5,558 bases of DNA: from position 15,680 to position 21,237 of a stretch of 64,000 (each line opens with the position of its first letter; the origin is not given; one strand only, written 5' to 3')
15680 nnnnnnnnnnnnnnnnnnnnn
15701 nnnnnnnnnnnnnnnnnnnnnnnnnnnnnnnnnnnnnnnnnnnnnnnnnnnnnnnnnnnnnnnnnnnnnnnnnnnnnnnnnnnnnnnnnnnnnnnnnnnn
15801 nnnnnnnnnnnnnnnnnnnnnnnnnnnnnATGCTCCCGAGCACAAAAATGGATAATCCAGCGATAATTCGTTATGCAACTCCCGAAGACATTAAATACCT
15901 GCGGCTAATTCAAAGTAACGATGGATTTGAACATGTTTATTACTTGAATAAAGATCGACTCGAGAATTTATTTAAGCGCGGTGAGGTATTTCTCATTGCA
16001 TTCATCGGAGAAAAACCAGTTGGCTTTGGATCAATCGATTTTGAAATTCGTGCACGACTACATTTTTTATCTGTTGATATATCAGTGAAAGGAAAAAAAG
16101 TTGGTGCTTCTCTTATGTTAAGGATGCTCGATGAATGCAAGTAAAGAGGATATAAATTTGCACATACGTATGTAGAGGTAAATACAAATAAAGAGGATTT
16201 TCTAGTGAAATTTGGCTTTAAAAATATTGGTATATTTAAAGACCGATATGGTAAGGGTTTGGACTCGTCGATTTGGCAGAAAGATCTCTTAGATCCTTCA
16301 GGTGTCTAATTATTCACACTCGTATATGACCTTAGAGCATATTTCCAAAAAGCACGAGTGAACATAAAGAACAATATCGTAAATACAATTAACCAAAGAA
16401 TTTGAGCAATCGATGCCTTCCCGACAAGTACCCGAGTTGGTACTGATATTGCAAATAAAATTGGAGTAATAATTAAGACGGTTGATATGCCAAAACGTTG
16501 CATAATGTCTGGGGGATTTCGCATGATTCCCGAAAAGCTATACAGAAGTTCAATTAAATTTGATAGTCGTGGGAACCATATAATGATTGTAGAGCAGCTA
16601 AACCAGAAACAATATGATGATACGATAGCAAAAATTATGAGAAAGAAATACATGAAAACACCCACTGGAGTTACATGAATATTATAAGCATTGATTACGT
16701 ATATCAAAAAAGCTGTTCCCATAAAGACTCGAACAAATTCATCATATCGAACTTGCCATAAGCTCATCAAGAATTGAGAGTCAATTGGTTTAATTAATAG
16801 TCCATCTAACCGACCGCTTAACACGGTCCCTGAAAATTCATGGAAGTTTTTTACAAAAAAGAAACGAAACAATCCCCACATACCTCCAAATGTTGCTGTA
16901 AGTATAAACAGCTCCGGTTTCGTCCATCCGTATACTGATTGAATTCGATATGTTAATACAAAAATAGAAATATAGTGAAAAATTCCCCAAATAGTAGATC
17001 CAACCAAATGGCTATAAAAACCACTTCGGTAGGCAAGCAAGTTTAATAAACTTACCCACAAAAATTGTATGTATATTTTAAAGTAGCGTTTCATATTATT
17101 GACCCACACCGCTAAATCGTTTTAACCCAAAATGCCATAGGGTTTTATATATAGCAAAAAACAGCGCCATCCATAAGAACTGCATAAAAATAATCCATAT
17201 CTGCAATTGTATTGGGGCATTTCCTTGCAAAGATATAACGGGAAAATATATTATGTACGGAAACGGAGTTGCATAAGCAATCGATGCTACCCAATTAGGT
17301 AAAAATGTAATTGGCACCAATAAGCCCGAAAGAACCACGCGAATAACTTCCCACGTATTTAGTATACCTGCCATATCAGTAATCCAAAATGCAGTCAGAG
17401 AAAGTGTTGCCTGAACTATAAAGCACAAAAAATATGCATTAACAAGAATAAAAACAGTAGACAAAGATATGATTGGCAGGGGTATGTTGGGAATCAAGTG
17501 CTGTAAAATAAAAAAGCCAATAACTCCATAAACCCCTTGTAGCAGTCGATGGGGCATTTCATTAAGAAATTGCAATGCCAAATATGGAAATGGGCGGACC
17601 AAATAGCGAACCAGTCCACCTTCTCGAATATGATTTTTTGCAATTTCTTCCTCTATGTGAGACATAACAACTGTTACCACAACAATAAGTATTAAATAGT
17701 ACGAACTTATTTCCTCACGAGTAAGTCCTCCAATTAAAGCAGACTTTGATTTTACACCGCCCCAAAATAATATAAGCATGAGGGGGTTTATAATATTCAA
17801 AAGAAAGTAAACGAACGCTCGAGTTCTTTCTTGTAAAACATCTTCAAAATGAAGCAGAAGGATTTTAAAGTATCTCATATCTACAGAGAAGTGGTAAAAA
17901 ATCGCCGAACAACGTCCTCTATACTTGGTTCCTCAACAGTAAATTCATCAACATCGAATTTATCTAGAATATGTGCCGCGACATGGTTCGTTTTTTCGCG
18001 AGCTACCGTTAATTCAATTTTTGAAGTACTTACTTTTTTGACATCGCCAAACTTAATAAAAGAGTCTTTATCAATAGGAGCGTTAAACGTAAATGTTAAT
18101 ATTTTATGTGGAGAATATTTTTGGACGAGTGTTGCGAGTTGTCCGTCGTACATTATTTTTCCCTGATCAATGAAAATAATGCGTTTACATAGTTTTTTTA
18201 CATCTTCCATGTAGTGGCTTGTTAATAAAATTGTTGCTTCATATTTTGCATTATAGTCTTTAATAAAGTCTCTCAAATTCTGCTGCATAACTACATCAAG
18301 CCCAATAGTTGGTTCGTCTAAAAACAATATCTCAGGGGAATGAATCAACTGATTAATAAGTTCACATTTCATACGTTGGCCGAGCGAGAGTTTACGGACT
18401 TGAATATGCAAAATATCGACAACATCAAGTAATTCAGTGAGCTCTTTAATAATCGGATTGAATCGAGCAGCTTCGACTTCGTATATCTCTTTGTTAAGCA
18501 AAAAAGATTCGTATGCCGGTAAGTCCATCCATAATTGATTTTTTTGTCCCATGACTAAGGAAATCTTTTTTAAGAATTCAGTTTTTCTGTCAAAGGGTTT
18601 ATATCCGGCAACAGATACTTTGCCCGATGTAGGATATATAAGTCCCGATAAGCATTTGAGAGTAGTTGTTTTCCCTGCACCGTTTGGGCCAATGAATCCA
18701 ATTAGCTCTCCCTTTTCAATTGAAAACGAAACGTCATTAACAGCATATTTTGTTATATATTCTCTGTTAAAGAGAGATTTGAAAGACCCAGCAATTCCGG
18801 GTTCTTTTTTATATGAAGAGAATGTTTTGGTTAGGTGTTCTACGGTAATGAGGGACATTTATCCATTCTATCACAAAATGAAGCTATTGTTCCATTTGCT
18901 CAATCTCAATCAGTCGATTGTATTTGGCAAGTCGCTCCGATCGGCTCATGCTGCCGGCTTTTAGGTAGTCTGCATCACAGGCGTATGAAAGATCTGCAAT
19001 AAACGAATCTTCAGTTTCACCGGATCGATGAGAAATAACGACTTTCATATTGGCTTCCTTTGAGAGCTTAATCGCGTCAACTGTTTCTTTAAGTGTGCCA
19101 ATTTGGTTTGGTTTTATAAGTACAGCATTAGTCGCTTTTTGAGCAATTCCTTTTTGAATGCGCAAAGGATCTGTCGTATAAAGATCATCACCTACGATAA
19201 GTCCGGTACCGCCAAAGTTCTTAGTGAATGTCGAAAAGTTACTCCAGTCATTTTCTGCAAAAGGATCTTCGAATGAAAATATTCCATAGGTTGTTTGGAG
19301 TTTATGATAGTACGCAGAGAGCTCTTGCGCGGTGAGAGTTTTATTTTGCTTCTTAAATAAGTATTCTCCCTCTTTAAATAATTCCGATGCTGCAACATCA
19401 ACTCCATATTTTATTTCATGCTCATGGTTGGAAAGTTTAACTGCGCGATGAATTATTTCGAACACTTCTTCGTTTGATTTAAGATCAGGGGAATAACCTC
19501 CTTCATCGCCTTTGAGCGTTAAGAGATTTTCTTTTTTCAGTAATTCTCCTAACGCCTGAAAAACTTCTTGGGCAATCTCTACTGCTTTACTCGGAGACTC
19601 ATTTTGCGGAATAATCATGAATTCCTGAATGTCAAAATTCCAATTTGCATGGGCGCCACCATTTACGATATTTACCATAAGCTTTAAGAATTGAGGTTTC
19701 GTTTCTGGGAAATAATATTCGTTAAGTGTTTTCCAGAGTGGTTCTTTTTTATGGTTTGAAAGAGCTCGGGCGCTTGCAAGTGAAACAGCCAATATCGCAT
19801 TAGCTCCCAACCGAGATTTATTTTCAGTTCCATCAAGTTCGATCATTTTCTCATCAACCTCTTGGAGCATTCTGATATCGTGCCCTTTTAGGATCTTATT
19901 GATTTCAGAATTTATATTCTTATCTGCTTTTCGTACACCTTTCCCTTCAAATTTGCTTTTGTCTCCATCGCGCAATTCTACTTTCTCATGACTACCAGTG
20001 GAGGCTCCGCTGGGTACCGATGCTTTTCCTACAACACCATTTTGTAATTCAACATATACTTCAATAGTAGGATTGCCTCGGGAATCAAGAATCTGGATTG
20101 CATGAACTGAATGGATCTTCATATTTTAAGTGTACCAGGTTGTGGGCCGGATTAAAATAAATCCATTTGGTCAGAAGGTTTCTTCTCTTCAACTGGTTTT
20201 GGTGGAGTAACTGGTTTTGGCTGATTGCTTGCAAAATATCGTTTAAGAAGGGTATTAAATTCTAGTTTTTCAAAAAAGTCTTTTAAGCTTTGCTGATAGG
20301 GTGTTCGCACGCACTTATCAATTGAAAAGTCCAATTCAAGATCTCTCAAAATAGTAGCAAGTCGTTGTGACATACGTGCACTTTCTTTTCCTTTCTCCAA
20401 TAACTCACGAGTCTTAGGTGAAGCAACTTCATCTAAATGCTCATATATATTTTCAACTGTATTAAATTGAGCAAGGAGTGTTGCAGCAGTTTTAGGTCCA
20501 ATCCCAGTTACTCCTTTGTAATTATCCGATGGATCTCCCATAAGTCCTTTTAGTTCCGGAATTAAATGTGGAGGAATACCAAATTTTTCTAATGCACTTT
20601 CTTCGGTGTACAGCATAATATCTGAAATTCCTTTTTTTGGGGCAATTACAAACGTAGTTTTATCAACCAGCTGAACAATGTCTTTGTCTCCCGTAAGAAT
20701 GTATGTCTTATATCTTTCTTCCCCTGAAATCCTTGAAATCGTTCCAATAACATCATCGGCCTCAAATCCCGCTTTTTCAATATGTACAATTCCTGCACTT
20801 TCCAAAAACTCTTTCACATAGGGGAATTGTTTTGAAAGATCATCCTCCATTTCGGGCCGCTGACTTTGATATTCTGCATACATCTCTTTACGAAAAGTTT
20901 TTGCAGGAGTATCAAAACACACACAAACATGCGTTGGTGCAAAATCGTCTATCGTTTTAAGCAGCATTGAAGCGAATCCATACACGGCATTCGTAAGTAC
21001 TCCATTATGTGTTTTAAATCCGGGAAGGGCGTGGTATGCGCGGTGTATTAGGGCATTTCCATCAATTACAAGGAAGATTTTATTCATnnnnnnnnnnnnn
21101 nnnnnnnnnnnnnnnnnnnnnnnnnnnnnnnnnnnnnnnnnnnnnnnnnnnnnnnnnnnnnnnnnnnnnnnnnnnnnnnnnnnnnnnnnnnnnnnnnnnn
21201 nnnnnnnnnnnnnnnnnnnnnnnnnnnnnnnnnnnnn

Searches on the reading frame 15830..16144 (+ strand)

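Call 39: search_protein_families(library=pfam, proteins=[window:15830-16144:+], max_evalue=0.00001)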
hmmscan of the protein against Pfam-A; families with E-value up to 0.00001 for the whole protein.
window:15830-16144:+ (104 aa): 1 family
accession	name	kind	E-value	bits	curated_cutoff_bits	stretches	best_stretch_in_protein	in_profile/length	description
PF13673.13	Acetyltransf_10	-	1.3e-06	28.9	23.6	1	37-104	15-81/128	Acetyltransferase (GNAT) domain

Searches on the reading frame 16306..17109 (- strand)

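Call 39: search_protein_families(library=pfam, proteins=[window:16306-17109:-], max_evalue=0.00001)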
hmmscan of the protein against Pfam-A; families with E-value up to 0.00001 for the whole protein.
window:16306-17109:- (267 aa): 1 family
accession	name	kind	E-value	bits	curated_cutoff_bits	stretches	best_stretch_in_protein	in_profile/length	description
PF06182.17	ABC2_membrane_6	-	3.8e-36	125.5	22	1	41-264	3-227/229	ABC-2 family transporter protein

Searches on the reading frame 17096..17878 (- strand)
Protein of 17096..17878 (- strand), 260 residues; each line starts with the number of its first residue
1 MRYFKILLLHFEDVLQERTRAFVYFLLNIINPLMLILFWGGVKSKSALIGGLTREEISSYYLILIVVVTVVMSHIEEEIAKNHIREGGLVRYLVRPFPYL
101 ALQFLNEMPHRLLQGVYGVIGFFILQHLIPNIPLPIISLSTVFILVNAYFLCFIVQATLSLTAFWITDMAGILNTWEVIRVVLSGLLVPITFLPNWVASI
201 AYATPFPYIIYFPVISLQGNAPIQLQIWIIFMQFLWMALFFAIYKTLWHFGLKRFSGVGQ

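Call 39: search_protein_families(library=pfam, proteins=[window:17096-17878:-], max_evalue=0.00001)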
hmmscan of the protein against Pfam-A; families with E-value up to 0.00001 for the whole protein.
window:17096-17878:- (260 aa): 1 family
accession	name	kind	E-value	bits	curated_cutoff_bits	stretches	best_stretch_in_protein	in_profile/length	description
PF06182.17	ABC2_membrane_6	-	2.4e-17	63.9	22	1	30-259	2-229/229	ABC-2 family transporter protein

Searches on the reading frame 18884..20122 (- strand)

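Call 39: search_protein_families(library=pfam, proteins=[window:18884-20122:-], max_evalue=0.00001)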
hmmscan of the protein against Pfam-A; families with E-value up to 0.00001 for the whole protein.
window:18884-20122:- (412 aa): 2 families
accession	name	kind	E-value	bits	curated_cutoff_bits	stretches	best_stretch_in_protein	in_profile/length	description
PF00113.28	Enolase_C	-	1.7e-84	284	21.5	1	149-409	8-279/296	Enolase, C-terminal TIM barrel domain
PF03952.21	Enolase_N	-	1e-51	174.9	35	1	3-133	1-131/131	Enolase, N-terminal domain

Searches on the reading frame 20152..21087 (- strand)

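Call 39: search_protein_families(library=pfam, proteins=[window:20152-21087:-], max_evalue=0.00001)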
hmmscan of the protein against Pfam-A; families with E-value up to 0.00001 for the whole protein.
window:20152-21087:- (311 aa): 2 families
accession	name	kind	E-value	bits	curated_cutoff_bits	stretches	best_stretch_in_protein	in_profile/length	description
PF02739.22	5_3_exonuc_N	-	1.2e-55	188.1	34.3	1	5-170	2-164/164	5'-3' exonuclease, N-terminal resolvase-like domain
PF01367.25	5_3_exonuc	-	6e-31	107.2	40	1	171-265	1-95/97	5'-3' exonuclease, C-terminal SAM fold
